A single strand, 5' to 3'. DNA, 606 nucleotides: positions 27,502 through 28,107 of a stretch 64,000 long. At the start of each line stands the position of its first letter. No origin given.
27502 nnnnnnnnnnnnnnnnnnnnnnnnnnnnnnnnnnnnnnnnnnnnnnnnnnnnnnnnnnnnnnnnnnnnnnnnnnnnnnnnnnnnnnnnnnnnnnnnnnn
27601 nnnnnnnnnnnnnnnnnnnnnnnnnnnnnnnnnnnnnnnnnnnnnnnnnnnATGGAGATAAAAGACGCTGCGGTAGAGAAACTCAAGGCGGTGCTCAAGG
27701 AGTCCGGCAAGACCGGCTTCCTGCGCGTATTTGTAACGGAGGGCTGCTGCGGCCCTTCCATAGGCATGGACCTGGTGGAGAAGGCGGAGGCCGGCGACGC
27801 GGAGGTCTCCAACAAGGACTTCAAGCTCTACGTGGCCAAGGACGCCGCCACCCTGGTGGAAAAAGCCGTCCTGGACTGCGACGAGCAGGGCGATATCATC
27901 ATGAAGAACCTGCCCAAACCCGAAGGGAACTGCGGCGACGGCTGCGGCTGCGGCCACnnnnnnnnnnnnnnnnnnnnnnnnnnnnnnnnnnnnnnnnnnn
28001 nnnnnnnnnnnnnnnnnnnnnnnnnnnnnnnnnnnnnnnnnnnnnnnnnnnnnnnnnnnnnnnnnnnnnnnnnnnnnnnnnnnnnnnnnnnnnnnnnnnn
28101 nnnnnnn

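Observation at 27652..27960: Cys-rich HesB/IscA-like protein inside the ars operon, with a tail resembling the HgcB tail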

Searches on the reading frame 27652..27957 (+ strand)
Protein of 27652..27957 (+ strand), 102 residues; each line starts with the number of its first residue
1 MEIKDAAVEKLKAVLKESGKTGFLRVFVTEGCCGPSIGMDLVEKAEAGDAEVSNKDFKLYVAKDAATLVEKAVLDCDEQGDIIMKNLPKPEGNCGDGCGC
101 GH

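Call 5: search_protein_families(library=pfam, proteins=[window:27652-27957:+], max_evalue=1)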
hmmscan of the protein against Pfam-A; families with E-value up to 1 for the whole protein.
window:27652-27957:+ (102 aa): 1 family
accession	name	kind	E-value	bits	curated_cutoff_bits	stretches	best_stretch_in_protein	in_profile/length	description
PF01521.26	Fe-S_biosyn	-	3.9e-10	40.4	26.3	1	2-101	4-109/110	Iron-sulphur cluster biosynthesis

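Call 6: search_protein_families(library=ncbifam, proteins=[window:27652-27957:+], max_evalue=1)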
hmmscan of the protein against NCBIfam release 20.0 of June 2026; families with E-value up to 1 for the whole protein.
window:27652-27957:+ (102 aa): 11 families
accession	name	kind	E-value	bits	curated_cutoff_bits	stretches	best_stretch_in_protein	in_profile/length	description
TIGR00049.1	TIGR00049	subfamily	3.5e-12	46.4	58.8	1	2-101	2-101/106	iron-sulfur cluster assembly accessory protein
TIGR01997.1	sufA_proteo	equivalog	2.7e-09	37.1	136.2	1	1-97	3-102/107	Fe-S cluster assembly scaffold SufA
NF038090.1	IscA_HesB_Se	subfamily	6.6e-09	36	85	1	1-95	2-100/101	IscA/HesB family protein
NF010147.0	PRK13623.1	equivalog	6.7e-07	29.5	117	1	2-101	11-110/115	iron-sulfur cluster insertion protein ErpA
NF007050.0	PRK09504.1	equivalog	2e-05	24.7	161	1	3-98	20-118/122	Fe-S cluster assembly scaffold SufA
NF007049.0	PRK09502.1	equivalog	2.6e-05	24.3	181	1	3-101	5-102/107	iron-sulfur cluster assembly protein IscA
TIGR02011.1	IscA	equivalog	3.1e-05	24.2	150.6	1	3-101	3-100/105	iron-sulfur cluster assembly protein IscA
TIGR03341.1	YhgI_GntY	equivalog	0.001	18.9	269.35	1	2-78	2-81/190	Fe-S biogenesis protein NfuA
TIGR01911.1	HesB_rel_seleno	subfamily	0.0018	18.8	66.35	1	3-78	6-82/92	HesB-like protein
NF033940.1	ErpA_rel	equivalog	0.024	14.8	65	1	2-64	5-71/95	ErpA-related iron-sulfur cluster insertion protein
NF008392.0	PRK11190.1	equivalog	0.042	13.7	268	1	2-76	3-80/192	Fe-S biogenesis protein NfuA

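Call 7: find_homologous_proteins(query=window:27652-27957:+, max_evalue=0.001)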
Query window:27652-27957:+ (102 aa): 39 proteins with E <= 0.001 among 141 candidates.
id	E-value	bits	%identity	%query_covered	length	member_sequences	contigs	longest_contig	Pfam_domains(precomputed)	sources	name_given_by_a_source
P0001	5.7e-61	221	100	100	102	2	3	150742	PF01521.27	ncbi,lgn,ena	-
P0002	1.6e-53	197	91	89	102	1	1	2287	PF01521.27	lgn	-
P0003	4.9e-53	195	88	100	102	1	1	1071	PF01521.27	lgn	-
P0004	1.8e-52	194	86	100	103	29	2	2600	PF01521.27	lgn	-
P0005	2.9e-52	193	87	100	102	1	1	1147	PF01521.27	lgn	-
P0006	3.6e-52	193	84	100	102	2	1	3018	PF01521.27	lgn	-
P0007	5.4e-52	192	86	100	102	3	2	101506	PF01521.27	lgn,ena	-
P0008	1.2e-51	191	85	100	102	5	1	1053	PF01521.27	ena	-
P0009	3.7e-51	189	89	89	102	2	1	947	PF01521.27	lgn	-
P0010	7.6e-51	188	87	91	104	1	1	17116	PF01521.27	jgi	-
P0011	1.0e-50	188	86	89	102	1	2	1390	PF01521.27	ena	-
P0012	2.4e-50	187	84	100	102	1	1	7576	PF01521.27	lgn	-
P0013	2.7e-50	187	83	100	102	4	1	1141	PF01521.27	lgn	-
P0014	4.5e-50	186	85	89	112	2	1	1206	PF01521.27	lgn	-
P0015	5.6e-50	186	85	100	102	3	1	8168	PF01521.27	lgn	-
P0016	3.4e-49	183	83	100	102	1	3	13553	PF01521.27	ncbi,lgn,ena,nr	ncbi:MAG: hypothetical protein FD189_2223 [Elusimicrobia bacterium]|nr:MAG: hypothetical protein FD1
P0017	1.2e-48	181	81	100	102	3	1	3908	PF01521.27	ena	-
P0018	3.5e-48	180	79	100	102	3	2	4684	PF01521.27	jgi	-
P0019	5.7e-48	179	81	100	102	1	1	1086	PF01521.27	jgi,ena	-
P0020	6.4e-48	179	81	89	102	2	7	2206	PF01521.27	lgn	-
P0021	9.2e-48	178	79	89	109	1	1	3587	PF01521.27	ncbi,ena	-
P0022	1.5e-47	178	81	89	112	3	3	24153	PF01521.27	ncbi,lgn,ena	-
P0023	5.2e-47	176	79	100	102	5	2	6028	PF01521.27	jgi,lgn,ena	-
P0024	2.2e-46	174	80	89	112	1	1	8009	PF01521.27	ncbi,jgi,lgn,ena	-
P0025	3.7e-46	173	81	100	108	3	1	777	PF01521.27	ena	-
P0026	2.6e-45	171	75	100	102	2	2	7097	PF01521.27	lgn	-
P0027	6.2e-45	169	76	89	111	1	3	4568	PF01521.27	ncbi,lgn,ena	-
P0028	7.1e-45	169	76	100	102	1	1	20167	PF01521.27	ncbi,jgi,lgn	jgi:iron-sulfur cluster assembly accessory protein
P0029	1.1e-43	165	75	91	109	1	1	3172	PF01521.27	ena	-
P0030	1.2e-43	165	81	91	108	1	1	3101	PF01521.27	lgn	-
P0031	2.4e-43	164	86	86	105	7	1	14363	PF01521.27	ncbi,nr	ncbi:MAG: iron-sulfur cluster biosynthesis family protein [Elusimicrobiales bacterium]|nr:iron-sulfu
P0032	3.0e-43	164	74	89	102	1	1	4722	PF01521.27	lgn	-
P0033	2.0e-40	155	68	100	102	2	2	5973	PF01521.27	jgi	jgi:iron-sulfur cluster assembly accessory protein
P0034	7.1e-31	124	63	100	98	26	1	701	PF01521.27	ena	-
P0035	1.7e-30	123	61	100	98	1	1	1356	PF01521.27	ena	-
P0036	3.6e-28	116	80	70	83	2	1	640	PF01521.27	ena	-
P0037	2.3e-27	113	60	87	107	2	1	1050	PF01521.27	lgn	-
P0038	3.7e-25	106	56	92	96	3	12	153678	PF01521.27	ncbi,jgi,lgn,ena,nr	ncbi:MAG: hypothetical protein AUJ51_12670 [Elusimicrobia bacterium CG1_02_56_21]|nr:MAG: hypothetic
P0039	1.2e-23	101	51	92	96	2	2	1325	PF01521.27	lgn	-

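Call 9: find_related_loci(query=A1, collection=genome_contigs, flank=8000)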
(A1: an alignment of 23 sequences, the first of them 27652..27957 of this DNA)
Query A1 (102 aa) in genome_contigs; peptide patterns used: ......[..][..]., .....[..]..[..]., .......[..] (x = any residue, [..] = any of these).
190 stretches matched a pattern; 28 encode a relative of the query (tblastn E <= 1e-3); 28 distinct loci.
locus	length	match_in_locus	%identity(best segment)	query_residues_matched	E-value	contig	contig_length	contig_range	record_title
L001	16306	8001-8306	87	1-102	2e-56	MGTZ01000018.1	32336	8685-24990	MAG: Elusimicrobia bacterium GWB2_63_16 gwb2_scaffold_1822, whole genome shotgun sequence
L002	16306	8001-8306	86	1-102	1e-55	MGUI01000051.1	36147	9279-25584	MAG: Elusimicrobia bacterium GWD2_63_28 gwd2_scaffold_482, whole genome shotgun sequence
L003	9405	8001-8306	84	1-102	7e-55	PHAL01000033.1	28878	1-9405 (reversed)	MAG: Elusimicrobia bacterium HGW-Elusimicrobia-3 08E140C01_scaffold_1138, whole genome shotgun sequence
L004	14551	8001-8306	85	1-102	2e-54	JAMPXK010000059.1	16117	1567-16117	MAG: Elusimicrobiales bacterium isolate R2F_R2FSRR_metabat.29 R2F_C1930, whole genome shotgun sequence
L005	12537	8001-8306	83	1-102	3e-53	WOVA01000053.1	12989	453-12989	MAG: Elusimicrobia bacterium isolate X2_MetaBAT.4 scaffold_945, whole genome shotgun sequence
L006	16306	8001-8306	84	1-102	2e-53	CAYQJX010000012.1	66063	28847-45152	MAG TPA_asm: uncultured Elusimicrobiaceae bacterium isolate binchicken_co266_98 genome assembly, contig: NODE_932_length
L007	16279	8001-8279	90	1-93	7e-52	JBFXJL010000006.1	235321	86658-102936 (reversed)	MAG: Elusimicrobiales bacterium isolate CA_2019_TPIn_50 NODE_181_length_235321_cov_35.097345_TPIn, whole genome shotgun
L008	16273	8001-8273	86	1-91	4e-47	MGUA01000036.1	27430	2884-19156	MAG: Elusimicrobia bacterium GWB2_63_22 gwb2_scaffold_666, whole genome shotgun sequence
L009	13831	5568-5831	86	1-88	3e-46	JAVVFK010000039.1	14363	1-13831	MAG: Elusimicrobiales bacterium isolate TamC13-45 NODE_39_length_14363_cov_3.198656, whole genome shotgun sequence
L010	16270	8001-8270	83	1-90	3e-46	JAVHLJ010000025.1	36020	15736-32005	MAG: Elusimicrobiales bacterium isolate Ess09-09 NODE_25_length_36020_cov_9.940665, whole genome shotgun sequence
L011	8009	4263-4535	80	1-91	1e-44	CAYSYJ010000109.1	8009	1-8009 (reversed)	MAG TPA_asm: uncultured Elusimicrobiaceae bacterium isolate binchicken_co273_17 genome assembly, contig: NODE_9367_lengt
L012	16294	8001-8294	64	1-102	3e-37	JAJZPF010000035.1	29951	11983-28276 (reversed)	MAG: bacterium isolate SKS1.bin115 NODE_2656_length_29951_cov_6.144112, whole genome shotgun sequence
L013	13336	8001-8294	62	1-102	2e-35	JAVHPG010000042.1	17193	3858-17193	MAG: Elusimicrobiales bacterium isolate WB_59_14 NODE_1377_length_17193_cov_7.462656, whole genome shotgun sequence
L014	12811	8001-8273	64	1-91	2e-33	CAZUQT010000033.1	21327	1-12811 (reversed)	MAG TPA_asm: uncultured Elusimicrobiaceae bacterium isolate SRP302447_co3_112 genome assembly, contig: NODE_6808_length_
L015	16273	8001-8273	63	1-91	4e-32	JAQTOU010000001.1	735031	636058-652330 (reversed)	MAG: Elusimicrobiales bacterium isolate STB_10 NODE_14_length_735031_cov_7.094020_Sandtown_B, whole genome shotgun seque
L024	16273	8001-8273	35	1-89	2e-14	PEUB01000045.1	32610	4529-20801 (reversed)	MAG: Nitrospirae bacterium CG02_land_8_20_14_3_00_41_53 CG02_land_8_20_14_3.00_150_scaffold_804_c, whole genome shotgun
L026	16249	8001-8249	30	1-80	8e-11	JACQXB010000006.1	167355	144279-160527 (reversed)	MAG: Nitrospirae bacterium isolate NC_groundwater_1504_Pr4_B-0.1um_40_11 SR1-18-B1_scaffold_18752, whole genome shotgun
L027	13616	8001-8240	31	1-79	1e-8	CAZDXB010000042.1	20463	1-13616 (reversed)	MAG TPA_asm: uncultured Hyphomicrobiales bacterium isolate SRP141376_co1_185 genome assembly, contig: NODE_5598_length_2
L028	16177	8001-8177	34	1-61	2e-4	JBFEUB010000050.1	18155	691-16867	MAG: Desulfobacteria bacterium isolate Mix_mud07.2021.05.48 k141_1293660_length_18155_cov_9.0000, whole genome shotgun s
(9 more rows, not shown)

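Call 17: search_dna_similar(query=window:27652-27957:+, collection=plasmids, mode=protein, max_evalue=0.001, max_rows=40)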
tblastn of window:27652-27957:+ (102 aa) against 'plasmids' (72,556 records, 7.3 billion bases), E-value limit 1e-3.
Records with a match: 4; places in all: 4; records where one place covers at least 80% of the query: 2.
Best place of each record, by identity: <60% 4.
By first word of the organism name: Planococcus 2; Sporosarcina 1; Niallia 1.
By predicted mobility (MOB-suite, as given by PLSDB): non-mobilizable 3; mobilizable 1.
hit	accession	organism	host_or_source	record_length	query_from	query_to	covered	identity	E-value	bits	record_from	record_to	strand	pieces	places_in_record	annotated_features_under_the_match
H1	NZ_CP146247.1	Sporosarcina psychrophila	cell culture,Middle part of the water ...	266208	1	94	92%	36.7%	3e-5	48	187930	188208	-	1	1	iron-sulfur cluster biosynthesis family protein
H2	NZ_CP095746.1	Niallia sp. Man26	Penaeus monodon,whole ...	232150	1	94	92%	30.9%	1e-4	46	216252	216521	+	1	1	iron-sulfur cluster biosynthesis family protein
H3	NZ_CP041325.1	Planococcus glaciei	Homo sapiens,cell culture,blood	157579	1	81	79%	34.6%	4e-5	47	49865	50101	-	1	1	iron-sulfur cluster biosynthesis family protein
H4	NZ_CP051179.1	Planococcus glaciei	Homo sapiens,acute appendicitis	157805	1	81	79%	34.6%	4e-5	47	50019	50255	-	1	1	iron-sulfur cluster biosynthesis family protein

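Call 19: get_annotated_region(hit=H1, flank=6000)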
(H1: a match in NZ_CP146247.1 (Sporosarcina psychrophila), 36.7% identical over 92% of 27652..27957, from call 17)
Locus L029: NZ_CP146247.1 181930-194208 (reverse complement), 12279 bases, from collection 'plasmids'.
description: Sporosarcina psychrophila strain TMP10 plasmid pSP10-266k, complete sequence
organism: Sporosarcina psychrophila (NCBI taxid 1476)
taxonomy: Bacteria; Bacillota; Bacilli; Bacillales; Planococcaceae; Sporosarcina; Sporosarcina psychrophila
host: -; source: cell culture,Middle part of the water column of temporary meltwater pond; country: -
typing (MOB-suite, as given by PLSDB): non-mobilizable
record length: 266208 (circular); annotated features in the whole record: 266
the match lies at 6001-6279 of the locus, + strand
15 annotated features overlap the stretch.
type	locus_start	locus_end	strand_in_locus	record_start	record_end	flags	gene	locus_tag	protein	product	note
CDS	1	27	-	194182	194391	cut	-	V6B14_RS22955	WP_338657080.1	hypothetical protein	-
CDS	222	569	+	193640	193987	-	-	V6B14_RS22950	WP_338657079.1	metalloregulator ArsR/SmtB family transcription factor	GO:0006355 - regulation of DNA-templated transcription [Evidence IEA]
CDS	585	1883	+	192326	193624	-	-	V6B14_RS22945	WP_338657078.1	arsenic transporter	GO:0046685 - response to arsenic-containing substance [Evidence IEA]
CDS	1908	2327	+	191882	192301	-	arsC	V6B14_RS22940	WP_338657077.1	arsenate reductase (thioredoxin)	GO:0046685 - response to arsenic-containing substance [Evidence IEA]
CDS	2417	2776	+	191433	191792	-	arsD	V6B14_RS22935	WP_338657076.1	arsenite efflux transporter metallochaperone ArsD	GO:0046685 - response to arsenic-containing substance [Evidence IEA]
CDS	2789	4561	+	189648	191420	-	arsA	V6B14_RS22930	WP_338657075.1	arsenical pump-driving ATPase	GO:0071722 - detoxification of arsenic-containing substance [Evidence IEA]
CDS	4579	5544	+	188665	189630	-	trxB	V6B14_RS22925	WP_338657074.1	thioredoxin-disulfide reductase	-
CDS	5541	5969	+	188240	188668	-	-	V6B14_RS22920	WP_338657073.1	dual specificity protein phosphatase family protein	GO:0016311 - dephosphorylation [Evidence IEA]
CDS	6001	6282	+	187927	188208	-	-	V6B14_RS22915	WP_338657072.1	iron-sulfur cluster biosynthesis family protein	-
CDS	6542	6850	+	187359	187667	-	-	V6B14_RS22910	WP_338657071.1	metalloregulator ArsR/SmtB family transcription factor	GO:0006355 - regulation of DNA-templated transcription [Evidence IEA]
CDS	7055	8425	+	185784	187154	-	-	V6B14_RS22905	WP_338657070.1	FAD-dependent oxidoreductase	-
CDS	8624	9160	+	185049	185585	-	-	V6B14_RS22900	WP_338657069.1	zincin-like metallopeptidase domain-containing protein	-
CDS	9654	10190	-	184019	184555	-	resA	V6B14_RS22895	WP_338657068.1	thiol-disulfide oxidoreductase ResA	GO:0017004 - cytochrome complex assembly [Evidence IEA]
CDS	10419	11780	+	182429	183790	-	-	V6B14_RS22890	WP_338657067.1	ATP-binding protein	-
CDS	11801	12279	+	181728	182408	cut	-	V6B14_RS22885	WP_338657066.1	response regulator transcription factor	GO:0000160 - phosphorelay signal transduction system [Evidence IEA]; GO:0006355 - regulation of DNA-templated ...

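Call 20: get_annotated_region(hit=H2, flank=6000)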
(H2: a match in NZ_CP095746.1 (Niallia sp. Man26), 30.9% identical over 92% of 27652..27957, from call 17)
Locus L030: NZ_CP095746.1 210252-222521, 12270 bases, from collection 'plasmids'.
description: Niallia sp. Man26 plasmid unnamed2, complete sequence
organism: Niallia sp. Man26 (NCBI taxid 2912824)
taxonomy: Bacteria; Bacillota; Bacilli; Bacillales; Bacillaceae; Niallia; Niallia sp. Man26
host: -; source: Penaeus monodon,whole organism,intestine of black tiger shrimp; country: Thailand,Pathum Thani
typing (MOB-suite, as given by PLSDB): non-mobilizable
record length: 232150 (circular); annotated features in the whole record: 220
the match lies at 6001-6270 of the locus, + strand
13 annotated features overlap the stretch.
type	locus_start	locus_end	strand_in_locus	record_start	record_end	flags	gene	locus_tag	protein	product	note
CDS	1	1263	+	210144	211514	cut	-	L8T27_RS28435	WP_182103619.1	NAD(P)-binding domain-containing protein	-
CDS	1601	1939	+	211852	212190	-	-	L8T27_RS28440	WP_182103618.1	metalloregulator ArsR/SmtB family transcription factor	GO:0006355 - regulation of DNA-templated transcription [Evidence IEA]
CDS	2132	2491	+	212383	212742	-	-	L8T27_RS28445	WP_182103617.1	metalloregulator ArsR/SmtB family transcription factor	GO:0006355 - regulation of DNA-templated transcription [Evidence IEA]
CDS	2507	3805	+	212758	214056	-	-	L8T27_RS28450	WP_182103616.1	arsenic transporter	GO:0046685 - response to arsenic-containing substance [Evidence IEA]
CDS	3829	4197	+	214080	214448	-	arsD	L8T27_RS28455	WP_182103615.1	arsenite efflux transporter metallochaperone ArsD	GO:0046685 - response to arsenic-containing substance [Evidence IEA]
CDS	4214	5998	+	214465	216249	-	arsA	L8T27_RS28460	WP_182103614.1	arsenical pump-driving ATPase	GO:0071722 - detoxification of arsenic-containing substance [Evidence IEA]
CDS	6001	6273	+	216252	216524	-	-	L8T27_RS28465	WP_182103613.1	iron-sulfur cluster biosynthesis family protein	-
CDS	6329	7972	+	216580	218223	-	-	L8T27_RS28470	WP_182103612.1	FAD-dependent oxidoreductase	-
CDS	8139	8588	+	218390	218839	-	-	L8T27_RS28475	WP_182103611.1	MarR family winged helix-turn-helix transcriptional regulator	GO:0006355 - regulation of DNA-templated transcription [Evidence IEA]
CDS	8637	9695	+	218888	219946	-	-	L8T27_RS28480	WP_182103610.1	NAD(P)/FAD-dependent oxidoreductase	-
CDS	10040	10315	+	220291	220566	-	-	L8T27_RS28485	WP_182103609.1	HU family DNA-binding protein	GO:0030261 - chromosome condensation [Evidence IEA]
CDS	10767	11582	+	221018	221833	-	-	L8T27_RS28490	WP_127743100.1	DUF3800 domain-containing protein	-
CDS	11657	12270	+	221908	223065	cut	xerS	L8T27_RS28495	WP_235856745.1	tyrosine recombinase XerS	GO:0015074 - DNA integration [Evidence IEA]; GO:0006310 - DNA recombination [Evidence IEA]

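Call 21: get_annotated_region(hit=H3, flank=6000)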
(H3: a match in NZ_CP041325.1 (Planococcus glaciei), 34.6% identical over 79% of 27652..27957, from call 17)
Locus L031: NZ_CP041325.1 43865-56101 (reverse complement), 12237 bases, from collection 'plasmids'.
description: Planococcus glaciei strain 46093 plasmid unnamed1, complete sequence
organism: Planococcus glaciei (NCBI taxid 459472)
taxonomy: Bacteria; Bacillota; Bacilli; Bacillales; Planococcaceae; Planococcus; Planococcus glaciei
host: -; source: Homo sapiens,cell culture,blood; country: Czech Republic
typing (MOB-suite, as given by PLSDB): mobilizable; relaxase MOBQ
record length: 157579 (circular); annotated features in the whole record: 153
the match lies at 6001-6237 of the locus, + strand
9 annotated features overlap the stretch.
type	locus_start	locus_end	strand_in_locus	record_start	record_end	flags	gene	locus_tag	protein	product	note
CDS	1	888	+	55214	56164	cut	-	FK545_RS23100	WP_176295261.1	arsenic resistance protein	-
CDS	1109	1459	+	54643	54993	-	-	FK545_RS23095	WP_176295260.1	metalloregulator ArsR/SmtB family transcription factor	GO:0006355 - regulation of DNA-templated transcription [Evidence IEA]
CDS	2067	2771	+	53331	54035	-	-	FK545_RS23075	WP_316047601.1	ArsB/NhaD family transporter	-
CDS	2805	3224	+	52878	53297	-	arsC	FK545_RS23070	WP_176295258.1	arsenate reductase (thioredoxin)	-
CDS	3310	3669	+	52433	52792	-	arsD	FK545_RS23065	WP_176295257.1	arsenite efflux transporter metallochaperone ArsD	-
CDS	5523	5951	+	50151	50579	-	-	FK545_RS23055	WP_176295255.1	dual specificity protein phosphatase family protein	GO:0016311 - dephosphorylation [Evidence IEA]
CDS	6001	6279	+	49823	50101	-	-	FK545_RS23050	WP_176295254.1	iron-sulfur cluster biosynthesis family protein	-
CDS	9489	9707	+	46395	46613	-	-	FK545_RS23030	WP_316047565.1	hypothetical protein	-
CDS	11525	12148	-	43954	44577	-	-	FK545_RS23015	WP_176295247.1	class I SAM-dependent methyltransferase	-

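Call 25: search_protein_representatives(alignment_id=A1)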
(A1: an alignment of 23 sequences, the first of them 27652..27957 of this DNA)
Query: 23 sequences, 102 profile positions. Proteins with E-value up to 0.001 (for the whole library): 534; up to 1e-10: 39; up to 1e-30: 1. The best 150 are listed.
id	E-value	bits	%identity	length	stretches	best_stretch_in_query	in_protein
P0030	2.3e-48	178.5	-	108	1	1-102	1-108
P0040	2.0e-29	117.7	-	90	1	1-89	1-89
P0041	9.1e-27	109.1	-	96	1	1-95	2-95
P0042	6.0e-22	93.7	-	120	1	1-100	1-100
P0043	8.0e-19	83.6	-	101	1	1-101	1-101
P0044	2.8e-18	81.9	-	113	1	3-101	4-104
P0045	1.1e-17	80.0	-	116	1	2-98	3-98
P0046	2.9e-16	75.4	-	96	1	1-94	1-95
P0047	4.3e-15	71.7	-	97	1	1-88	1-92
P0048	7.7e-15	70.8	-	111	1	2-101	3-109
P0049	1.3e-14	70.1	-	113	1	2-71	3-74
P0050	1.5e-14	69.9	-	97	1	3-90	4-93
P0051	2.1e-14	69.5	-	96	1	5-91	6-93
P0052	4.5e-14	68.4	-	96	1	1-94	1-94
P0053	5.1e-14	68.2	-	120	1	2-71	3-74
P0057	1.1e-12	63.9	-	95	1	7-90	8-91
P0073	4.1e-11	58.9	-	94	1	1-81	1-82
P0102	7.6e-09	51.6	-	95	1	1-95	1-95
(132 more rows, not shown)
